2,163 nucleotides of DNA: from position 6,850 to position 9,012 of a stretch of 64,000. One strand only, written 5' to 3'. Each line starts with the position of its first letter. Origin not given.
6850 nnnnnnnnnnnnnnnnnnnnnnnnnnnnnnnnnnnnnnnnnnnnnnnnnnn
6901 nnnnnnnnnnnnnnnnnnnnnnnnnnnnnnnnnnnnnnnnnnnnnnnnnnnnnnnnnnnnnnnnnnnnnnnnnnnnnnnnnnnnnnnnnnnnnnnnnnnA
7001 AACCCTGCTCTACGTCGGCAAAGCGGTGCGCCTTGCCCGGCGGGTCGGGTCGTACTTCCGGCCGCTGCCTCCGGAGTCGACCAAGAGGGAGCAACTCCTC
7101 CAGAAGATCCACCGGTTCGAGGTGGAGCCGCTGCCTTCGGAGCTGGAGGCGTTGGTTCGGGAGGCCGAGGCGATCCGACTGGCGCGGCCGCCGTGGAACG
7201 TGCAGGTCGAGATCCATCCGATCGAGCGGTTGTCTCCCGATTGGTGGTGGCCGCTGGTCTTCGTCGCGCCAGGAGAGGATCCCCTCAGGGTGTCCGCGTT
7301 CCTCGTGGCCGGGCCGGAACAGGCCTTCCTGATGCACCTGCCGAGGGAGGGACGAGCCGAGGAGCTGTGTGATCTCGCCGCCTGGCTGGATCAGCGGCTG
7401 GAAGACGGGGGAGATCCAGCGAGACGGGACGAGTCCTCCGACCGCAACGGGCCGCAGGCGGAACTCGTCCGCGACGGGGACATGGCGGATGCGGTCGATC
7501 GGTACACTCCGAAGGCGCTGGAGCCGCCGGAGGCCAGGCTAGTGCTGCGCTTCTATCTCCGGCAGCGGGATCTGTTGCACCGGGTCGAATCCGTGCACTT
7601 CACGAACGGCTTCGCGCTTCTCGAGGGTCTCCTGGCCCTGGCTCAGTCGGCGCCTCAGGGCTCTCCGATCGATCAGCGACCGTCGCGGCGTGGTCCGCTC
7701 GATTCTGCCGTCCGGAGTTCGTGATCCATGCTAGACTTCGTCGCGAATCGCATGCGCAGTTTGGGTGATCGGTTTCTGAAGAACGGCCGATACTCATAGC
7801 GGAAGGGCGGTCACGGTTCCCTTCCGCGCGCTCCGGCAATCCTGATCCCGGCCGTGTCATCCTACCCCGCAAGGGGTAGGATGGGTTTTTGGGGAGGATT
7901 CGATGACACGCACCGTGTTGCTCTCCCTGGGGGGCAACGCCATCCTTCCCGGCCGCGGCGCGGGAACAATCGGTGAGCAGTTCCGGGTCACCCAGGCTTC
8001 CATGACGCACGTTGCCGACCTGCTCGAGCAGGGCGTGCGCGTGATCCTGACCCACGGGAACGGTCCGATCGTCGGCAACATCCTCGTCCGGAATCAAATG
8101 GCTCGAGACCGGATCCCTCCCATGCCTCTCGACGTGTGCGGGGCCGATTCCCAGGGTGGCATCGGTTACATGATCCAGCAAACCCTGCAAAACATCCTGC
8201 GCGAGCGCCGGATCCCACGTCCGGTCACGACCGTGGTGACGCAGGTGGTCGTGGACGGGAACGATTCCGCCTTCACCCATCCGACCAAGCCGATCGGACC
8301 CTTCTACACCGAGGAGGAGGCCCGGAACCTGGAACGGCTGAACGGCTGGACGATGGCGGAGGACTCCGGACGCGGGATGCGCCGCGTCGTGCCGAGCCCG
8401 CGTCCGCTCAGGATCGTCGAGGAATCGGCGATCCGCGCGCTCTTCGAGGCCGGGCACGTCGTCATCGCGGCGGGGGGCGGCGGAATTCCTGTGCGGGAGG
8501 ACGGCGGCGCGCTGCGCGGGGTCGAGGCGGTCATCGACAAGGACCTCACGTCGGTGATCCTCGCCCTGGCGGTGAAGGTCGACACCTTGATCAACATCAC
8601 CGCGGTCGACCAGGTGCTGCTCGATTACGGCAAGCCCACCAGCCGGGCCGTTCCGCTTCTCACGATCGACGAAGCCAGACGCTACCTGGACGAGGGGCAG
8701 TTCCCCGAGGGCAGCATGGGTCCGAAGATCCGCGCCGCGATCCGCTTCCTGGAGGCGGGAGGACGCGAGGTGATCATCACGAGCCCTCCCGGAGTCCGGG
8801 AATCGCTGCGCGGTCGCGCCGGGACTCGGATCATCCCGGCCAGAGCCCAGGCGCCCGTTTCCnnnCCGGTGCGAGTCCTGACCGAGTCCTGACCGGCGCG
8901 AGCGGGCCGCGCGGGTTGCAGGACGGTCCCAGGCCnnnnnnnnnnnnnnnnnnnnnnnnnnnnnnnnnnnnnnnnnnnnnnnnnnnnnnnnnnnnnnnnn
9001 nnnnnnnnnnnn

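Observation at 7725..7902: arcC leader carries two strong hairpins, the second a terminator-like stem-loop with U-tract abutting the RBS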

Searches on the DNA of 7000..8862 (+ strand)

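Call 3: search_rna_families(source=window, start=7000, end=8600, threshold=evalue, max_evalue=10, show_alignments=3)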
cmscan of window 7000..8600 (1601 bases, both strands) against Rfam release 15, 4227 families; matches with E-value up to 10: 1.
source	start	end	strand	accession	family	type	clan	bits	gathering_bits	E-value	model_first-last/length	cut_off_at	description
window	7770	7889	+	RF02501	Atu_C7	Gene; sRNA;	-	15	45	1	1-157/157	no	Rhizobiales sRNA Atu_C7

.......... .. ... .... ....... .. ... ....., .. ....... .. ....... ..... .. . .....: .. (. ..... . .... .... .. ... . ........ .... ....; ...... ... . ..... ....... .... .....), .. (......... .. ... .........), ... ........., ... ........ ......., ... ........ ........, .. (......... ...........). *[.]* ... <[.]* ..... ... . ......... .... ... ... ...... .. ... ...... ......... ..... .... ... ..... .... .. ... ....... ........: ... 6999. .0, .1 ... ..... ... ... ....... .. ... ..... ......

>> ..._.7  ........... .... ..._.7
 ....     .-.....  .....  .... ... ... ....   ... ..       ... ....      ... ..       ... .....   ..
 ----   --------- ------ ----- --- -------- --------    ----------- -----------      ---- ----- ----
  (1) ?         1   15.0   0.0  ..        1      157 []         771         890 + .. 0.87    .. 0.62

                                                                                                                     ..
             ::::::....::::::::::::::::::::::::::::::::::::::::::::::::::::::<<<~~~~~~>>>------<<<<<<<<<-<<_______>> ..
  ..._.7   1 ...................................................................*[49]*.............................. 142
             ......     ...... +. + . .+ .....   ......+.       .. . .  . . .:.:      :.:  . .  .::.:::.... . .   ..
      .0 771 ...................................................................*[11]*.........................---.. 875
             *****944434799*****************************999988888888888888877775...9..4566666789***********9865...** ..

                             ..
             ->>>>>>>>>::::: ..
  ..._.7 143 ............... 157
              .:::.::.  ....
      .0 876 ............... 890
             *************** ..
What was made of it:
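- On Any described RNA family (Rfam 15): Window 7000-8600 gave only Atu_C7 at 15 bits against a gathering score of 45, E = 1, driven by the terminator-like hairpin (call 3).
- On Guanidine-II (mini-ykkC): No model hit (call 3).
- Closest known: Guanidine-II. Different: No model matched (call 3).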

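Call 34: build_rna_model(alignment_id=A3)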
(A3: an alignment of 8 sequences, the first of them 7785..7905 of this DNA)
Model R1 built from alignment A3 (8 sequences, 140 columns); structure: RNAalifold consensus.
model positions 120; base pairs 19; branch points 1; effective number of sequences 2.32; information 0.59 bits per position. Calibrated on 0.2 Mb of random sequence (short: E-values are rough).
structure used (alignment columns):
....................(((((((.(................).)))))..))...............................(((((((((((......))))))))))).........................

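Call 35: search_with_rna_model(model_id=R1, sources=[window, L001, L002, L003, L004, L005, L006, L007, L008, L009, L010, L011, L012, L013, L014, L015, L016, L017, L018, L019, L020, L021, L022, L023, L024, L025, L026, L027, L028, L029, L030, L031, L032, L033, L034, L035, L036, L037, L038, L039, L040, L041, L042, L043, L044, L045, L046, L047, L048, L049, L050, L051, L052, L053, L054, L055, L056, L057, L058, L059, L060, L061, L062, L063, L064, L065, L066, L067, L068, L069, L070, L071, L072, L073, L074, L075, L076, L077, L078, L079, L080, L081, L082, L083, L084, L085, L086, L087, L088, L089, L090, L091, L092, L093, L094, L095, L096, L097], max_evalue=10)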
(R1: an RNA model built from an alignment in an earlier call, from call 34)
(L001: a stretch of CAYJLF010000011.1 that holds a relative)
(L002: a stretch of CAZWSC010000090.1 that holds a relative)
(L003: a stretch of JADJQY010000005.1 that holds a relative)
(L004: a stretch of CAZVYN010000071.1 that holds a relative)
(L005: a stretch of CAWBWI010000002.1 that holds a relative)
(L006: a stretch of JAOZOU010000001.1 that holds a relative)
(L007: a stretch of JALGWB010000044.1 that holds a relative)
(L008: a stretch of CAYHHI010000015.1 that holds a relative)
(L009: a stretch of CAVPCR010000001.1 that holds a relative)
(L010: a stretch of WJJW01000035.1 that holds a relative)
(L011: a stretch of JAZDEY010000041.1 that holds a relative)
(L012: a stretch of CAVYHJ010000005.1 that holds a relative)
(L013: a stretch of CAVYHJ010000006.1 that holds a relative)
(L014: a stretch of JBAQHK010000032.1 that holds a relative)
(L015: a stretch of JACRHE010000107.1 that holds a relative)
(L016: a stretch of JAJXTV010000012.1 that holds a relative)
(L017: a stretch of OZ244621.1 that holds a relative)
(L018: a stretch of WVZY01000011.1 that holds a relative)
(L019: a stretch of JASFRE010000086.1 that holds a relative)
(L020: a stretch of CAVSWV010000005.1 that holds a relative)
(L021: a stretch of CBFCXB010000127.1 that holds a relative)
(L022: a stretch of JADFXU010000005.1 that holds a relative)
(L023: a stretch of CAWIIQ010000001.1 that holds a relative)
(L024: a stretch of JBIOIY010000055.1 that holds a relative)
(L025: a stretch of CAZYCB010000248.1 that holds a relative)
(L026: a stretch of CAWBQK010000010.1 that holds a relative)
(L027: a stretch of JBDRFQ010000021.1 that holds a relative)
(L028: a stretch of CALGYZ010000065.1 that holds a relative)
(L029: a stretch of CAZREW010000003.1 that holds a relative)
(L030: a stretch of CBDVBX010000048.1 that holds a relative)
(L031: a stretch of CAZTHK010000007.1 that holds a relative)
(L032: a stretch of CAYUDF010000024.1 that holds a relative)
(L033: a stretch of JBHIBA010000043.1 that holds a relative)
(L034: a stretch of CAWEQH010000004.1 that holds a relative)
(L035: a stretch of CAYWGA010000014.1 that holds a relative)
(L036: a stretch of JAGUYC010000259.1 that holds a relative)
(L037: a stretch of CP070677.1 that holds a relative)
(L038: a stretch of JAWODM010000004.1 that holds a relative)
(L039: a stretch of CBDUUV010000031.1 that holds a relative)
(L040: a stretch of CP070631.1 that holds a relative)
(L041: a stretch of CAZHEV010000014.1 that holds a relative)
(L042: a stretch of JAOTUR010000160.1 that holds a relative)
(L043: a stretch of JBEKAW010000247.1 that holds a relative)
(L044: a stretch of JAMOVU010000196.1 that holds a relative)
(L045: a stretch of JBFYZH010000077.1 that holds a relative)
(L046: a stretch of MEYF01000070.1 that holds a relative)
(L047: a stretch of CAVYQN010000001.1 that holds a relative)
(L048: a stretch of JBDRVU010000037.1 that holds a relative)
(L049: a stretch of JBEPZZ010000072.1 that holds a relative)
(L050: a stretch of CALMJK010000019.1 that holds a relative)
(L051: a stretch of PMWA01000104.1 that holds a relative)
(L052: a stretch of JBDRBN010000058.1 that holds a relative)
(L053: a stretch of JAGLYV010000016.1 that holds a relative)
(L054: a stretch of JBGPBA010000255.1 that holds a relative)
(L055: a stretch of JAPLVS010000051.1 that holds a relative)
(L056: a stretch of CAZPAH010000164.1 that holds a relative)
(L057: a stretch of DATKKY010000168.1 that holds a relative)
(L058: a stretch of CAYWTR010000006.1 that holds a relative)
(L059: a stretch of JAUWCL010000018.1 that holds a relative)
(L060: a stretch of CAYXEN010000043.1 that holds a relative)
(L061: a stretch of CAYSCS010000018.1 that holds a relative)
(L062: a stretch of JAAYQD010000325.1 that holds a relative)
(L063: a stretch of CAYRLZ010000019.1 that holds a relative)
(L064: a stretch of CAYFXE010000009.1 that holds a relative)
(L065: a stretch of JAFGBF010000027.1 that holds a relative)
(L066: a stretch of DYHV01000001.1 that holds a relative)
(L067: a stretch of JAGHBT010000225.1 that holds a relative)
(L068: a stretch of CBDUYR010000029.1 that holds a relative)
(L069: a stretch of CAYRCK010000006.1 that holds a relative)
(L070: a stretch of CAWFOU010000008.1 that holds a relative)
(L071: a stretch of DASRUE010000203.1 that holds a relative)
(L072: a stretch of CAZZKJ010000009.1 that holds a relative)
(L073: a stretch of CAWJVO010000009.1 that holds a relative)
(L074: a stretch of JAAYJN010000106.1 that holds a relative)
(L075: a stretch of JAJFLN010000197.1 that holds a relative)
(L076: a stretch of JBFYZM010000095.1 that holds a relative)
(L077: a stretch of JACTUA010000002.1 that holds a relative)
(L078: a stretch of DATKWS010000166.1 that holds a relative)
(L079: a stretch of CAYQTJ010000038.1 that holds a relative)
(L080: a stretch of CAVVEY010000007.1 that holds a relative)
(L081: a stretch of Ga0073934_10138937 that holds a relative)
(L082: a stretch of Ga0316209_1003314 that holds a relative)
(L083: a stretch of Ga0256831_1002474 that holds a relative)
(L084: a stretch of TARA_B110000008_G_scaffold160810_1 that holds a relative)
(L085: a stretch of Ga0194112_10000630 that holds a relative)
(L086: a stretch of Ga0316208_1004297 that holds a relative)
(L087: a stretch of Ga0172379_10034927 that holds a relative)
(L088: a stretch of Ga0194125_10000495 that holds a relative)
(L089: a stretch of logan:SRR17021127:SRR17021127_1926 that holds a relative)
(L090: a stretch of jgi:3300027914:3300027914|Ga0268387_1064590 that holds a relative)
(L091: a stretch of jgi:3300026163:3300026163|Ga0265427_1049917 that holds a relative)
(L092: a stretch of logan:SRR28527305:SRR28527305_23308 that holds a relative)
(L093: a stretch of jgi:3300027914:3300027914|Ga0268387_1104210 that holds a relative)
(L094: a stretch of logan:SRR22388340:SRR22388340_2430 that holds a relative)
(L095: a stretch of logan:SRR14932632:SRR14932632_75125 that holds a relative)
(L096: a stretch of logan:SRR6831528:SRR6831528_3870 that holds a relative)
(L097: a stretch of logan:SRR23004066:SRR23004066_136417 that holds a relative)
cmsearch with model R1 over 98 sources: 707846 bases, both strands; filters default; matches with E-value up to 10: 35.
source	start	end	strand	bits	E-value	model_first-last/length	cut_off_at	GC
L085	12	131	+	113.6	1.1e-27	1-120/120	no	0.59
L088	3583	3702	+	113.6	1.1e-27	1-120/120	no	0.59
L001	2884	3003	+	113.4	1.2e-27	1-120/120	no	0.63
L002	2877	3000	+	109.1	1.8e-26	1-120/120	no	0.61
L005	2883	3003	+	106.6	8.5e-26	1-120/120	no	0.63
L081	1551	1668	-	104.6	2.9e-25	1-120/120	no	0.64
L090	2838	2955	+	102.3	1.3e-24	1-120/120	no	0.62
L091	194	311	+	102.3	1.3e-24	1-120/120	no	0.62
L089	2879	3003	+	91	1.4e-21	1-120/120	no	0.62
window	7784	7905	+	89.2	4.4e-21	1-120/120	no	0.63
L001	2956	2993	-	30.2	4.5e-05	61-98/120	no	0.58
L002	2950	2987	-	30.1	4.8e-05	61-98/120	no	0.61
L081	1573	1598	+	27.9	0.00019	73-98/120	no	0.62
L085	84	109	-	25.4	0.0009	73-98/120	no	0.65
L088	3655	3680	-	25.4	0.0009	73-98/120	no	0.65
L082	5858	5895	-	23.6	0.0028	57-98/120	no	0.63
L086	7293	7330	+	23.6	0.0028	57-98/120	no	0.63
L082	5858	5884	+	22.8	0.0048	73-98/120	no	0.63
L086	7304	7330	-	22.8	0.0048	73-98/120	no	0.63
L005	2957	2981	-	22.1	0.0074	73-98/120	no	0.68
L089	2956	2982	-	22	0.0076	72-98/120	no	0.63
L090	2908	2936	-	20.8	0.017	70-98/120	no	0.52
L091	264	292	-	20.8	0.017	70-98/120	no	0.52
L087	4492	4516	-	20.1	0.026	74-97/120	no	0.64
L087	4492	4516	+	19.9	0.029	74-97/120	no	0.64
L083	8292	8324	+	19.8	0.03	70-98/120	no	0.48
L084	13162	13189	-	19.6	0.035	73-98/120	no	0.5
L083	8295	8324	-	19.2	0.043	73-98/120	no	0.53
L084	13163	13188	+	19.2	0.044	74-97/120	no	0.5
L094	1386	1485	+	19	0.05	1-120/120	no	0.65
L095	2895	2956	+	14.3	0.92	1-120/120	no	0.71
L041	6821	6904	+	13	2.1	1-120/120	no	0.58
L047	4141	4218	-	11.3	6.1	1-120/120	no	0.62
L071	3668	3709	+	10.8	8.4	54-98/120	no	0.64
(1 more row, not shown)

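Call 40: search_with_rna_model(model_id=R1, sources=[L098, L099, L100, L101, L102], max_evalue=1)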
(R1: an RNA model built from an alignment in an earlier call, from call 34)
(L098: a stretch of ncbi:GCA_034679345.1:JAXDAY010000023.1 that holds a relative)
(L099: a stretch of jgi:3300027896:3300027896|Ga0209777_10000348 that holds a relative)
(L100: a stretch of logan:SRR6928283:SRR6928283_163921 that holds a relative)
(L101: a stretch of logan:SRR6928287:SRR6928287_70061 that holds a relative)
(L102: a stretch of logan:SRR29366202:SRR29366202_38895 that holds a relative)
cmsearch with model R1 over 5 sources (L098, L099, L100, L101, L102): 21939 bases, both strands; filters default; matches with E-value up to 1: 10.
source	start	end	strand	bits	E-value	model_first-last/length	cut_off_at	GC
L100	2885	3003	+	99.1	2.9e-25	1-120/120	no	0.67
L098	2882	3003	+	91.8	2.7e-23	1-120/120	no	0.63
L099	2881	3003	+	81.8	1.4e-20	1-120/120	no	0.59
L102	1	80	+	67.1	1.4e-16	42-120/120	5'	0.61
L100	2956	2993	-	28.7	3.6e-06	61-98/120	no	0.58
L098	2956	2980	-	24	6.9e-05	73-98/120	no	0.64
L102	32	68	-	22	0.00024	62-98/120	no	0.57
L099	2959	2980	-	17.8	0.0034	75-96/120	no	0.59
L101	1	27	+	15.3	0.016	94-120/120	5'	0.59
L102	841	893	+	9.3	0.66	1-120/120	no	0.7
